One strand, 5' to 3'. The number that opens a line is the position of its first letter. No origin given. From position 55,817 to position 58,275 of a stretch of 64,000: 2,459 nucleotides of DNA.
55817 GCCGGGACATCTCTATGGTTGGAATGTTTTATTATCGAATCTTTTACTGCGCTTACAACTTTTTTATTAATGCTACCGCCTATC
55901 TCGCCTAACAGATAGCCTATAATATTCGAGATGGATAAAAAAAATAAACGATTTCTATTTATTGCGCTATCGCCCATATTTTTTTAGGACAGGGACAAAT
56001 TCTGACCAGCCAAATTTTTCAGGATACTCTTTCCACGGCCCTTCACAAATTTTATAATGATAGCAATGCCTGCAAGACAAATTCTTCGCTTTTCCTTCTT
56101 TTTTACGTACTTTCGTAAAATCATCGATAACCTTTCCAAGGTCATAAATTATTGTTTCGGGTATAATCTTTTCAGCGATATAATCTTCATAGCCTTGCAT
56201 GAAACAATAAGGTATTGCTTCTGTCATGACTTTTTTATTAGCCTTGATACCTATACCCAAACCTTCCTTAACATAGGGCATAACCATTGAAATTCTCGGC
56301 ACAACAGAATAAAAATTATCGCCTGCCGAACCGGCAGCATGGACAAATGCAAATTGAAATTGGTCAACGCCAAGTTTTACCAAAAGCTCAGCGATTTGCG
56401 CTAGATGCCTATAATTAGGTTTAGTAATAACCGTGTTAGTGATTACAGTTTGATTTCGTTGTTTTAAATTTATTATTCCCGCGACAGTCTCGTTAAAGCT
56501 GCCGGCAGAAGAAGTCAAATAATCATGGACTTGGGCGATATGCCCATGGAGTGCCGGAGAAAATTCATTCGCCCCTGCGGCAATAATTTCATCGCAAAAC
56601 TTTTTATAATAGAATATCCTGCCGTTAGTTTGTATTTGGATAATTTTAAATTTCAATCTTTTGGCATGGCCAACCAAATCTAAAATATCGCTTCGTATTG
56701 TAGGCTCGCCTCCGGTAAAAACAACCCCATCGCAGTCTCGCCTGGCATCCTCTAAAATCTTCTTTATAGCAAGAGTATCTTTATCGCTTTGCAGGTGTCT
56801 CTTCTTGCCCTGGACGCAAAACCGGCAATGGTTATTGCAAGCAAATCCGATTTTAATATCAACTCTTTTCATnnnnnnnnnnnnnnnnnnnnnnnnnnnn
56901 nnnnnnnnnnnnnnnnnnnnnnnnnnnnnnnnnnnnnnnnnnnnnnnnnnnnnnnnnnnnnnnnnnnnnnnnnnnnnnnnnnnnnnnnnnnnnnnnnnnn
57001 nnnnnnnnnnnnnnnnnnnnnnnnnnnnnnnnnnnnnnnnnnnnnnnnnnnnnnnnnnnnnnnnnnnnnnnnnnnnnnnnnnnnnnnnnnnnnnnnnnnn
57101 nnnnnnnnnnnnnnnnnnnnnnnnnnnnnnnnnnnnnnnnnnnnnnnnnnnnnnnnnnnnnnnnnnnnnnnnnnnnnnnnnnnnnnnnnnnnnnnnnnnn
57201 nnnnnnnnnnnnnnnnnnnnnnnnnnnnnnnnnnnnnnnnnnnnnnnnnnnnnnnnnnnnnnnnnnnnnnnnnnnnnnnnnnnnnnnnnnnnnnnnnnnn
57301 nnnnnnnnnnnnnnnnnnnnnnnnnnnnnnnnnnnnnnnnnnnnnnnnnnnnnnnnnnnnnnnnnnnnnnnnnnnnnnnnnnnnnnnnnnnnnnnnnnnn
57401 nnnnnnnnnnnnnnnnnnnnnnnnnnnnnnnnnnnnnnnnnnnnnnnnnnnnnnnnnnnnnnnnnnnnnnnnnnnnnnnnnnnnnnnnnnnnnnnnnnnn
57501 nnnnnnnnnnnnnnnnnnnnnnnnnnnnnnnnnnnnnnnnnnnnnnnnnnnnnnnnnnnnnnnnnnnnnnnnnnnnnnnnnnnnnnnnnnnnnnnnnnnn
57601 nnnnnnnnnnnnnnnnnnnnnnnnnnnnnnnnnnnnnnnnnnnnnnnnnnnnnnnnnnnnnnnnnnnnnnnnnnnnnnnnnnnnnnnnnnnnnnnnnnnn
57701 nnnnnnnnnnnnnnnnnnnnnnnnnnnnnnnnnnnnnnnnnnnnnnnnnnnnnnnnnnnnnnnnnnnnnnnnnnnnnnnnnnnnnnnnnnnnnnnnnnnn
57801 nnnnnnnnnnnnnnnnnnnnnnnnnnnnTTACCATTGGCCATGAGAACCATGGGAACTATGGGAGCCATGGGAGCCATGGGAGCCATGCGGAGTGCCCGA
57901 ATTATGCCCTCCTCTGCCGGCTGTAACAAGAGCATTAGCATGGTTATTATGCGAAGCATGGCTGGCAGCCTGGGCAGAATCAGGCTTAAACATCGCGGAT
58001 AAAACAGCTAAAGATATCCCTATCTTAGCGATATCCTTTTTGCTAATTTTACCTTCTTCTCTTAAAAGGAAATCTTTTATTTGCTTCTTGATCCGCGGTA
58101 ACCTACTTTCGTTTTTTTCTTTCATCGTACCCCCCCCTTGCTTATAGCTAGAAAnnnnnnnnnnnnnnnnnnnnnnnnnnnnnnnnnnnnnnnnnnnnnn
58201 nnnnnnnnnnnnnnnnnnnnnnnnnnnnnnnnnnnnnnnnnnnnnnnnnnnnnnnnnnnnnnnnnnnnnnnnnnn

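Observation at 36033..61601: A ~25.5-kb single-strand island packing 17 radical SAM genes (18 rSAM domains) around a His-Xaa-Ser repeat precursor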

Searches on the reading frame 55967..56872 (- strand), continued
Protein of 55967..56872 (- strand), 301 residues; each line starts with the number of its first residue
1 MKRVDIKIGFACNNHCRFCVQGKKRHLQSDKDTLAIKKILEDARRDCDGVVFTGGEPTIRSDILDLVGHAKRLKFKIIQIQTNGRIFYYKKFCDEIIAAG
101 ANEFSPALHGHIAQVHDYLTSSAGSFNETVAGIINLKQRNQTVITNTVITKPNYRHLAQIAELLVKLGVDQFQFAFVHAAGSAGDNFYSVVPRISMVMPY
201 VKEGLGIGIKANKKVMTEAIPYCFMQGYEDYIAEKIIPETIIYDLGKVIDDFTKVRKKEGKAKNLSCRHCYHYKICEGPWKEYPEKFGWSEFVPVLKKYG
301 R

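Call 80: search_protein_families(library=ncbifam, proteins=[L070:7585-7890:+, L070:8006-8458:+, L070:8535-10001:+, L070:9998-10906:+, L041:8827-9972:+, L041:9977-10939:+, L041:10936-12330:+, L041:12237-13265:+, L030:7638-8021:+, L030:8033-9838:-], max_evalue=1e-10)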
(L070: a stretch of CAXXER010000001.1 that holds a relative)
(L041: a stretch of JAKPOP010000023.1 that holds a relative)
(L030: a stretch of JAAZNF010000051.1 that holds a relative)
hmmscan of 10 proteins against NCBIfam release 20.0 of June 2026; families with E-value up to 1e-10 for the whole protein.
L070:7585-7890:+ (101 aa): 1 family
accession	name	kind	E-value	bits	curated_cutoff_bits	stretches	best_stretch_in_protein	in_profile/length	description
NF038313.3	HisXaaSer_A4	exception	1.5e-22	80.3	55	1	11-101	6-93/93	His-Xaa-Ser repeat protein HxsA4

L070:8006-8458:+ (150 aa): 1 family
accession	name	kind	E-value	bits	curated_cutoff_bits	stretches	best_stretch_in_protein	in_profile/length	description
TIGR03976.1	chp_LLNDYxLRE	equivalog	3.8e-11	43.2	50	1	9-93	2-85/90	His-Xaa-Ser system protein HxsD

L070:8535-10001:+ (488 aa): 24 families
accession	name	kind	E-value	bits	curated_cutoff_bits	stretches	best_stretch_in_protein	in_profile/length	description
TIGR03978.1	rSAM_paired_1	equivalog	2.8e-154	514.3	370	1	9-473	1-466/466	His-Xaa-Ser system radical SAM maturase HxsB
TIGR04068.1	rSAM_ocin_clost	equivalog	3.4e-33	115.2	500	1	54-256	50-254/462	Cys-rich peptide radical SAM maturase CcpM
NF047865.1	rSAM_PapB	equivalog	4.1e-33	115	340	1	95-438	10-327/330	PapB family radical SAM/SPASM ranthipeptide maturase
TIGR04064.1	rSAM_nif11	equivalog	4.1e-32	111.5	518.7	1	89-226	80-220/459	nif11-like peptide radical SAM maturase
NF040492.1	not_ScfB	exception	5.2e-30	104.7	855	1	55-438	66-426/450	ScfB-related radical SAM/SPASM orphan maturase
TIGR03906.1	quino_hemo_SAM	equivalog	2.1e-27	95.9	453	1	95-389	101-380/467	quinohemoprotein amine dehydrogenase maturation protein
NF035951.1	rSAM_RumMC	equivalog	7.3e-27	94.2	720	1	94-247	118-276/510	RumMC family radical SAM sactipeptide maturase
TIGR03974.1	rSAM_six_Cys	equivalog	1.2e-25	90.3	425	1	56-439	68-428/451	thioether cross-link-forming SCIFF peptide maturase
NF038170.1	lachnocin_rSAM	equivalog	8.1e-25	87.6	550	1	93-427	81-394/440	lachnocin radical SAM maturase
TIGR03942.1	sulfatase_rSAM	equivalog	1.8e-24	86.5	349.45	1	94-431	7-328/363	anaerobic sulfatase maturase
TIGR04163.1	rSAM_cobopep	equivalog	6.3e-22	77.9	375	1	90-438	66-398/428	peptide-modifying radical SAM enzyme CbpB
TIGR04083.1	rSAM_pep_methan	hypoth_equivalog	7.8e-20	71.1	300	1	91-213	3-122/376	TIGR04083 family peptide-modifying radical SAM enzyme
NF038107.1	rSAM_NF038107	equivalog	4.6e-18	65.2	600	1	18-238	13-240/444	Cys-every-fifth radical SAM/SPASM peptide maturase CefB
NF010321.0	PRK13758.1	equivalog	2.6e-17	63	441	1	88-425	5-327/370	anaerobic sulfatase-maturase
NF041298.1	rSAM_mat_DynA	equivalog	7.1e-16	58.1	450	1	91-462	4-353/356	dynobactin maturation radical SAM/SPASM protein DynA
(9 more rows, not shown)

L070:9998-10906:+ (302 aa): 27 families (the best 25 are shown)
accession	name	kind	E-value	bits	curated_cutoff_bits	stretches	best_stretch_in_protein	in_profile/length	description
NF038332.1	rSAM_rare_HxsC4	exception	2.3e-52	178.2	500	1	3-225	14-243/335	radical SAM protein HxsC4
TIGR03977.1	rSAM_pair_HxsC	equivalog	1.4e-30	106.2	267.9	1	12-234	34-261/292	His-Xaa-Ser system radical SAM maturase HxsC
TIGR04053.2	TIGR04053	equivalog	6.6e-21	75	395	1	9-185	18-193/366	TIGR04053 family radical SAM/SPASM domain-containing protein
TIGR04051.1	rSAM_NirJ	equivalog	2e-18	66.5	515.45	1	13-179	12-177/354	heme d1 biosynthesis radical SAM protein NirJ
TIGR04133.1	rSAM_w_lipo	hypoth_equivalog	7e-18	64.7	425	1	8-187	29-211/350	TIGR04133 family radical SAM/SPASM protein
TIGR03913.1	rad_SAM_trio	equivalog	2.1e-17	62.7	591.75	1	10-192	26-206/477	GDL motif peptide-associated radical SAM/SPASM maturase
TIGR04054.1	rSAM_NirJ1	equivalog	4.7e-17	61.7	650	1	8-175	41-207/387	putative heme d1 biosynthesis radical SAM protein NirJ1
TIGR04347.1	pseudo_SAM_Halo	equivalog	7.9e-17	61.6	525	1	12-177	47-211/390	TIGR04347 family pseudo-SAM/SPASM protein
TIGR04545.1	rSAM_ahbD_hemeb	equivalog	1.8e-16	60.6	500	1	11-185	8-182/339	heme b synthase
NF045574.1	sacti_mat_StsB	exception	2.2e-16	59.8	625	1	12-185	105-276/466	StsB family radical SAM/SPASM domain sactipeptide maturase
TIGR04055.1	rSAM_NirJ2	equivalog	3e-16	59.9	500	1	12-188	9-184/326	putative heme d1 biosynthesis radical SAM protein NirJ2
TIGR04303.1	GeoRSP_rSAM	equivalog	3.6e-15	56.4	400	1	11-179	13-178/325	GeoRSP system radical SAM/SPASM protein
TIGR04317.1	W_rSAM_matur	equivalog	5.5e-15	55.3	380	1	5-185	6-191/349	tungsten cofactor oxidoreductase radical SAM maturase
TIGR04466.1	rSAM_BlsE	equivalog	1.9e-14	53.9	400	1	12-176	12-173/327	cytosylglucuronate decarboxylase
TIGR02668.1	moaA_archaeal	equivalog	1.3e-13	50.6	325.25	1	5-183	12-191/303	GTP 3',8-cyclase MoaA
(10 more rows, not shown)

L041:8827-9972:+ (381 aa): 10 families
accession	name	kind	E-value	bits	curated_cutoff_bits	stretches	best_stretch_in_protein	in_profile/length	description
NF038332.1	rSAM_rare_HxsC4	exception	6.5e-100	334.5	500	1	48-376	13-335/335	radical SAM protein HxsC4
TIGR03977.1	rSAM_pair_HxsC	equivalog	2e-21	76.2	267.9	1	57-280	33-253/292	His-Xaa-Ser system radical SAM maturase HxsC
TIGR04317.1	W_rSAM_matur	equivalog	1.1e-15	57.6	380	1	51-234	6-187/349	tungsten cofactor oxidoreductase radical SAM maturase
TIGR02668.1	moaA_archaeal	equivalog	7.5e-15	54.7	325.25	1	50-219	11-174/303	GTP 3',8-cyclase MoaA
TIGR04466.1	rSAM_BlsE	equivalog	2.4e-14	53.6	400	1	55-227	9-171/327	cytosylglucuronate decarboxylase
TIGR02666.1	moaA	equivalog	2.5e-14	53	284.05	1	45-258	6-219/336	GTP 3',8-cyclase MoaA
NF045646.2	rSAM_Se_TrsS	equivalog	2.2e-13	49.6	490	1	56-169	93-207/441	radical SAM (seleno)protein TrsS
TIGR04545.1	rSAM_ahbD_hemeb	equivalog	5.4e-13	49.1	500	1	57-242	8-186/339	heme b synthase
NF038283.1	viperin_w_prok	equivalog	9.8e-13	47.9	180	1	58-237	11-195/281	viperin family antiviral radical SAM protein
NF001199.0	PRK00164.2-1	equivalog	1.5e-11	44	231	1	51-182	14-142/308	GTP 3',8-cyclase MoaA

L041:9977-10939:+ (320 aa): 28 families (the best 25 are shown)
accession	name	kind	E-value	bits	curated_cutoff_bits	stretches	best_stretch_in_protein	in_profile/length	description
NF038332.1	rSAM_rare_HxsC4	exception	2.2e-48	165.2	500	1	6-214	11-224/335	radical SAM protein HxsC4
TIGR03977.1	rSAM_pair_HxsC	equivalog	6.7e-29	100.7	267.9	1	18-231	34-252/292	His-Xaa-Ser system radical SAM maturase HxsC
TIGR04053.2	TIGR04053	equivalog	2.5e-24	86.2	395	1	19-190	18-192/366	TIGR04053 family radical SAM/SPASM domain-containing protein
TIGR04545.1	rSAM_ahbD_hemeb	equivalog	6.9e-23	81.6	500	1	16-191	7-182/339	heme b synthase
NF045574.1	sacti_mat_StsB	exception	5.5e-22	78.2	625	1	18-192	105-277/466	StsB family radical SAM/SPASM domain sactipeptide maturase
TIGR04055.1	rSAM_NirJ2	equivalog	9.3e-21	74.7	500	1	14-190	5-180/326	putative heme d1 biosynthesis radical SAM protein NirJ2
TIGR04347.1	pseudo_SAM_Halo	equivalog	4.8e-20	72.2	525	1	4-184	33-212/390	TIGR04347 family pseudo-SAM/SPASM protein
TIGR02668.1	moaA_archaeal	equivalog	2.1e-18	66.4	325.25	1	6-191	7-193/303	GTP 3',8-cyclase MoaA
TIGR04054.1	rSAM_NirJ1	equivalog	7e-18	64.4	650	1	16-177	43-203/387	putative heme d1 biosynthesis radical SAM protein NirJ1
TIGR04546.1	rSAM_ahbC_deAc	equivalog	1.1e-17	63.9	650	1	17-185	47-212/390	12,18-didecarboxysiroheme deacetylase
TIGR04466.1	rSAM_BlsE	equivalog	1.2e-17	64.4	400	1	17-184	11-175/327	cytosylglucuronate decarboxylase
TIGR04133.1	rSAM_w_lipo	hypoth_equivalog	2.6e-17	62.8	425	1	18-193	33-211/350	TIGR04133 family radical SAM/SPASM protein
TIGR02109.1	PQQ_syn_pqqE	equivalog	6.5e-17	61.5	381.35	1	17-200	15-198/358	pyrroloquinoline quinone biosynthesis protein PqqE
TIGR03962.1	mycofact_rSAM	equivalog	6.7e-17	61.7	265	1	17-191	20-192/339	mycofactocin radical SAM maturase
TIGR04051.1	rSAM_NirJ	equivalog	3e-16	59.3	515.45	1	18-185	11-177/354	heme d1 biosynthesis radical SAM protein NirJ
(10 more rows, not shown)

L041:10936-12330:+ (464 aa): 16 families
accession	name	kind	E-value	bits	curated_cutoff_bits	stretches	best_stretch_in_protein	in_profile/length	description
NF038332.1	rSAM_rare_HxsC4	exception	8.2e-28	97.5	500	1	15-222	12-223/335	radical SAM protein HxsC4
TIGR02668.1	moaA_archaeal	equivalog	1.1e-20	73.8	325.25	1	18-207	11-201/303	GTP 3',8-cyclase MoaA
TIGR03977.1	rSAM_pair_HxsC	equivalog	3.3e-19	68.9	267.9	1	22-224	30-236/292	His-Xaa-Ser system radical SAM maturase HxsC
TIGR04051.1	rSAM_NirJ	equivalog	3.6e-16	59.1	515.45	1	22-202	7-186/354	heme d1 biosynthesis radical SAM protein NirJ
TIGR04545.1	rSAM_ahbD_hemeb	equivalog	4.4e-16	59.3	500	1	22-206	5-189/339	heme b synthase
TIGR04055.1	rSAM_NirJ2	equivalog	6.5e-16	58.8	500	1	24-206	7-188/326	putative heme d1 biosynthesis radical SAM protein NirJ2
NF001199.0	PRK00164.2-1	equivalog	2e-15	56.8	231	1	19-185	14-181/308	GTP 3',8-cyclase MoaA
TIGR02666.1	moaA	equivalog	6.7e-15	54.9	284.05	1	19-221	12-220/336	GTP 3',8-cyclase MoaA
TIGR04303.1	GeoRSP_rSAM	equivalog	2.4e-14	53.6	400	1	25-200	13-185/325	GeoRSP system radical SAM/SPASM protein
TIGR04466.1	rSAM_BlsE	equivalog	9e-14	51.6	400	1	17-190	3-173/327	cytosylglucuronate decarboxylase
TIGR02109.1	PQQ_syn_pqqE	equivalog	1.2e-13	50.7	381.35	1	19-215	9-204/358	pyrroloquinoline quinone biosynthesis protein PqqE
NF045646.2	rSAM_Se_TrsS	equivalog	1.4e-13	50.2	490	1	22-182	91-254/441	radical SAM (seleno)protein TrsS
TIGR04053.2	TIGR04053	equivalog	1.6e-13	50.6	395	1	22-201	13-195/366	TIGR04053 family radical SAM/SPASM domain-containing protein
TIGR04347.1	pseudo_SAM_Halo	equivalog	4.1e-13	49.4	525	1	22-198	43-218/390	TIGR04347 family pseudo-SAM/SPASM protein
TIGR04546.1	rSAM_ahbC_deAc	equivalog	1.5e-12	47.1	650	1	22-201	44-222/390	12,18-didecarboxysiroheme deacetylase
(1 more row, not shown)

L041:12237-13265:+ (342 aa): 27 families (the best 25 are shown)
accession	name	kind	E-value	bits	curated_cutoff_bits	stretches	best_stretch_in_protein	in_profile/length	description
TIGR03977.1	rSAM_pair_HxsC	equivalog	8.3e-25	87.3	267.9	1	39-265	29-261/292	His-Xaa-Ser system radical SAM maturase HxsC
TIGR02666.1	moaA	equivalog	1.7e-20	73.3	284.05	1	39-198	14-184/336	GTP 3',8-cyclase MoaA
TIGR02668.1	moaA_archaeal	equivalog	1.3e-19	70.3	325.25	1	39-196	14-175/303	GTP 3',8-cyclase MoaA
TIGR04546.1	rSAM_ahbC_deAc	equivalog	2.9e-18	65.9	650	1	40-196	44-202/390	12,18-didecarboxysiroheme deacetylase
TIGR04055.1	rSAM_NirJ2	equivalog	7.4e-18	65.2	500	1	41-204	6-171/326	putative heme d1 biosynthesis radical SAM protein NirJ2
TIGR04054.1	rSAM_NirJ1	equivalog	1.4e-17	63.4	650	1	39-195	40-198/387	putative heme d1 biosynthesis radical SAM protein NirJ1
TIGR04545.1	rSAM_ahbD_hemeb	equivalog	3.5e-17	62.9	500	1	40-195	5-163/339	heme b synthase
TIGR04053.2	TIGR04053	equivalog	5e-17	62.2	395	1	40-196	13-175/366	TIGR04053 family radical SAM/SPASM domain-containing protein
TIGR04347.1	pseudo_SAM_Halo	equivalog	7.6e-17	61.6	525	1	40-200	43-209/390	TIGR04347 family pseudo-SAM/SPASM protein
TIGR04051.1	rSAM_NirJ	equivalog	3e-16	59.3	515.45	1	41-197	8-166/354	heme d1 biosynthesis radical SAM protein NirJ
TIGR02109.1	PQQ_syn_pqqE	equivalog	3.1e-16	59.3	381.35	1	39-196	11-171/358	pyrroloquinoline quinone biosynthesis protein PqqE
NF038332.1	rSAM_rare_HxsC4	exception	1e-15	57.7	500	1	39-208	18-193/335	radical SAM protein HxsC4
NF045646.2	rSAM_Se_TrsS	equivalog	3.2e-15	55.6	490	1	39-203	90-260/441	radical SAM (seleno)protein TrsS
NF001199.0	PRK00164.2-1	equivalog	1.1e-14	54.2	231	1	39-193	16-174/308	GTP 3',8-cyclase MoaA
NF045702.1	rSAM_GDGT_ether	equivalog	2.3e-14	52.9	450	1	34-203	85-262/486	tetraether lipid synthase Tes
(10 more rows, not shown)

L030:7638-8021:+ (127 aa): 1 family
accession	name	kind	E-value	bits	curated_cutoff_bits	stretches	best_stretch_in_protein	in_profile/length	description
NF038313.3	HisXaaSer_A4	exception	1.1e-26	93.5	55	2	6-107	2-91/93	His-Xaa-Ser repeat protein HxsA4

L030:8033-9838:- (601 aa): 20 families
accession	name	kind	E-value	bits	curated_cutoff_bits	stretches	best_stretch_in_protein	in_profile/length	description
NF038332.1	rSAM_rare_HxsC4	exception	6.7e-28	97.8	500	1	8-227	16-242/335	radical SAM protein HxsC4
TIGR03977.1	rSAM_pair_HxsC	equivalog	6.8e-24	84.3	267.9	1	6-230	25-254/292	His-Xaa-Ser system radical SAM maturase HxsC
TIGR02668.1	moaA_archaeal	equivalog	2.3e-22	79.3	325.25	1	3-202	7-209/303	GTP 3',8-cyclase MoaA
TIGR03962.1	mycofact_rSAM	equivalog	3.5e-19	69.2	265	1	11-189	17-195/339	mycofactocin radical SAM maturase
NF001199.0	PRK00164.2-1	equivalog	2e-18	66.6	231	1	3-155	9-163/308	GTP 3',8-cyclase MoaA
TIGR02109.1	PQQ_syn_pqqE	equivalog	8.3e-18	64.4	381.35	1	10-213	11-215/358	pyrroloquinoline quinone biosynthesis protein PqqE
TIGR04545.1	rSAM_ahbD_hemeb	equivalog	4e-16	59.4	500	1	12-165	6-161/339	heme b synthase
NF045574.1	sacti_mat_StsB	exception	3.1e-15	56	625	1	4-163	94-253/466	StsB family radical SAM/SPASM domain sactipeptide maturase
TIGR04051.1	rSAM_NirJ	equivalog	3.2e-15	55.9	515.45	1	14-169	10-166/354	heme d1 biosynthesis radical SAM protein NirJ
TIGR02666.1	moaA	equivalog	5.5e-15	55.2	284.05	1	2-156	6-169/336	GTP 3',8-cyclase MoaA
TIGR04317.1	W_rSAM_matur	equivalog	8.5e-15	54.7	380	1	4-166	2-171/349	tungsten cofactor oxidoreductase radical SAM maturase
TIGR04250.1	SCM_rSAM_ScmE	equivalog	9.8e-15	54.3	400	1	11-166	8-165/358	SynChlorMet cassette radical SAM/SPASM protein ScmE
TIGR04133.1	rSAM_w_lipo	hypoth_equivalog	8.7e-13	47.9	425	1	4-188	22-211/350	TIGR04133 family radical SAM/SPASM protein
NF045646.2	rSAM_Se_TrsS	equivalog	1.5e-12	46.8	490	1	8-163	88-248/441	radical SAM (seleno)protein TrsS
TIGR04251.1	SCM_rSAM_ScmF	equivalog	3.6e-12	46.4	400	1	14-182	12-185/353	SynChlorMet cassette radical SAM/SPASM protein ScmF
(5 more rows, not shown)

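Call 84: find_related_loci(query=A1, collection=viral_contigs, flank=10000)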
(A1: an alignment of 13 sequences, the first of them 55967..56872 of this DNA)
Query A1 (301 aa) in viral_contigs; peptide patterns used: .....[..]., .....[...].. (x = any residue, [..] = any of these).
250 stretches matched a pattern; 10 encode a relative of the query (tblastn E <= 1e-3); 10 distinct loci.
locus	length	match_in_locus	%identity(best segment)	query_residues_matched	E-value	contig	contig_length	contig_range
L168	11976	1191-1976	24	12-287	1e-15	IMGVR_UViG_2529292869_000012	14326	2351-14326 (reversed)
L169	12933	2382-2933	29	12-190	6e-14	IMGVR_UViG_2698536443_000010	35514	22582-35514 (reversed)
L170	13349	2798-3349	29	12-190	6e-14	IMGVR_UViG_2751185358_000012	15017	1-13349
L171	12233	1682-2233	29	12-190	6e-14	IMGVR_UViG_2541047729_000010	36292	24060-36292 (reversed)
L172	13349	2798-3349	29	12-190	6e-14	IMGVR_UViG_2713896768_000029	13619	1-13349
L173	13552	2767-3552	24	12-287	2e-14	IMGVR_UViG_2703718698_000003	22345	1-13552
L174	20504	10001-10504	29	5-165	2e-10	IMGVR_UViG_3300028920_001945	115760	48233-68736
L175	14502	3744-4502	24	12-278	5e-14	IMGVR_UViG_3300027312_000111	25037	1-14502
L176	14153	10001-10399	25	4-138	1e-6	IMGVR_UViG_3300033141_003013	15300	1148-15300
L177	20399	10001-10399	24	4-138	4e-5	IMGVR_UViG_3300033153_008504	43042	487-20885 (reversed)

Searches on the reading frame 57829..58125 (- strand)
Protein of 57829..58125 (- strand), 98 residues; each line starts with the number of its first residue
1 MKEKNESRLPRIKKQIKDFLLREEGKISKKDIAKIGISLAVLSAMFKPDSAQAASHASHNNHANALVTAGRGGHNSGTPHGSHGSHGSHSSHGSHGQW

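Call 4: search_protein_families(library=pfam, proteins=[window:57829-58125:-], max_evalue=0.01)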
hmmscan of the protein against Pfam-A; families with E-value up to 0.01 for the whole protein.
window:57829-58125:- (98 aa): 0 families

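Call 7: search_protein_families(library=ncbifam, proteins=[window:57829-58125:-], max_evalue=0.01)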
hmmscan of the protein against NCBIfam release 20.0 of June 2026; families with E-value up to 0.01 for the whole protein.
window:57829-58125:- (98 aa): 2 families
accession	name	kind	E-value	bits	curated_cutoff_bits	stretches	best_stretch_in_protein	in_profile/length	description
NF038313.3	HisXaaSer_A4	exception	2e-16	60.7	55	1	9-98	2-93/93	His-Xaa-Ser repeat protein HxsA4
NF038309.1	HisXaaSer_A3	equivalog_domain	5.1e-14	51.8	65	1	9-94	2-78/81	His-Xaa-Ser repeat protein HxsA3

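Call 38: search_protein_families(library=padloc, proteins=[window:57829-58125:-], max_evalue=0.001)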
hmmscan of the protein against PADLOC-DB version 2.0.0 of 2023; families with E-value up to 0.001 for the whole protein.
window:57829-58125:- (98 aa): 0 families

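Call 86: list_cluster_members(proteins=[window:57829-58125:-, window:58892-60361:-, window:60542-60967:-, window:60352-60561:-, window:55967-56872:-, window:44731-45693:-, window:42644-44734:-, window:36033-36956:-, window:56859-57842:-, window:48923-50455:-])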
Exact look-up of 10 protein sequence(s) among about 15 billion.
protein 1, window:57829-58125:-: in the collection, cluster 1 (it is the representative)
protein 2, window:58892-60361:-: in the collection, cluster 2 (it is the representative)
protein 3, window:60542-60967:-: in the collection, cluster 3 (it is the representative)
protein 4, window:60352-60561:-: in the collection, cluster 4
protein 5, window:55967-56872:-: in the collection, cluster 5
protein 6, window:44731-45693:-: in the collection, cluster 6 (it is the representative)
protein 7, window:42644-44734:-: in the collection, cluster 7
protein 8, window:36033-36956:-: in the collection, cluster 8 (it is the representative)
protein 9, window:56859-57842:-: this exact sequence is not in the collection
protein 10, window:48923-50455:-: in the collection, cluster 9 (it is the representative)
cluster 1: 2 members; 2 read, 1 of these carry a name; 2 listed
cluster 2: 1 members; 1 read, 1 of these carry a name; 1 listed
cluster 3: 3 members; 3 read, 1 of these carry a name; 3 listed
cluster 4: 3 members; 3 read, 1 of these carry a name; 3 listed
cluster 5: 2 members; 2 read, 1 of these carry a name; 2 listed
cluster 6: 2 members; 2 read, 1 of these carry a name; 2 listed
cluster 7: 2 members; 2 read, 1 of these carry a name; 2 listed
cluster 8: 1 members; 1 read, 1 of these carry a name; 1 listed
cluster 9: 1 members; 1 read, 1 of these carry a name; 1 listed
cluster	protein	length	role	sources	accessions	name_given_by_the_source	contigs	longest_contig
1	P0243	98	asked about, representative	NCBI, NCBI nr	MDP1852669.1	MAG: His-Xaa-Ser repeat protein HxsA4 [Candidatus Omnitrophota bacterium] | His-Xaa-Ser repeat protein HxsA4 [Candidatus Omnitrophota bacterium]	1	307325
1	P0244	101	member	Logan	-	-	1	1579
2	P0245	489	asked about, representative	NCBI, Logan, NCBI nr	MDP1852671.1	MAG: His-Xaa-Ser system radical SAM maturase HxsB [Candidatus Omnitrophota bacterium] | His-Xaa-Ser system radical SAM maturase HxsB [Candidatus Omnitrophota bacterium]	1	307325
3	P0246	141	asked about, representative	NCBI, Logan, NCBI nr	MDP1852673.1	MAG: His-Xaa-Ser system protein HxsD [Candidatus Omnitrophota bacterium] | His-Xaa-Ser system protein HxsD [Candidatus Omnitrophota bacterium]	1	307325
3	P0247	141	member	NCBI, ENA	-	-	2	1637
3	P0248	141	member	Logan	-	-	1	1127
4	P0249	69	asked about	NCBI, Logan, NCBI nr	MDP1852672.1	MAG: HxsD-like protein [Candidatus Omnitrophota bacterium] | HxsD-like protein [Candidatus Omnitrophota bacterium]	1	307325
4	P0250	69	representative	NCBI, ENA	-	-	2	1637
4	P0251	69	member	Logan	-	-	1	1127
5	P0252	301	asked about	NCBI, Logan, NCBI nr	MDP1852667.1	MAG: radical SAM protein [Candidatus Omnitrophota bacterium] | radical SAM protein [Candidatus Omnitrophota bacterium]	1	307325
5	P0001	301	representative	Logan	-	-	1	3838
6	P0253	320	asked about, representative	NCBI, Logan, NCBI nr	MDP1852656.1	MAG: radical SAM protein [Candidatus Omnitrophota bacterium] | radical SAM protein [Candidatus Omnitrophota bacterium]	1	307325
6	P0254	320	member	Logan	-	-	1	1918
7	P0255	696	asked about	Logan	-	-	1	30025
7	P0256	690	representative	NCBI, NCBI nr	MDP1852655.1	MAG: radical SAM protein [Candidatus Omnitrophota bacterium] | radical SAM protein [Candidatus Omnitrophota bacterium]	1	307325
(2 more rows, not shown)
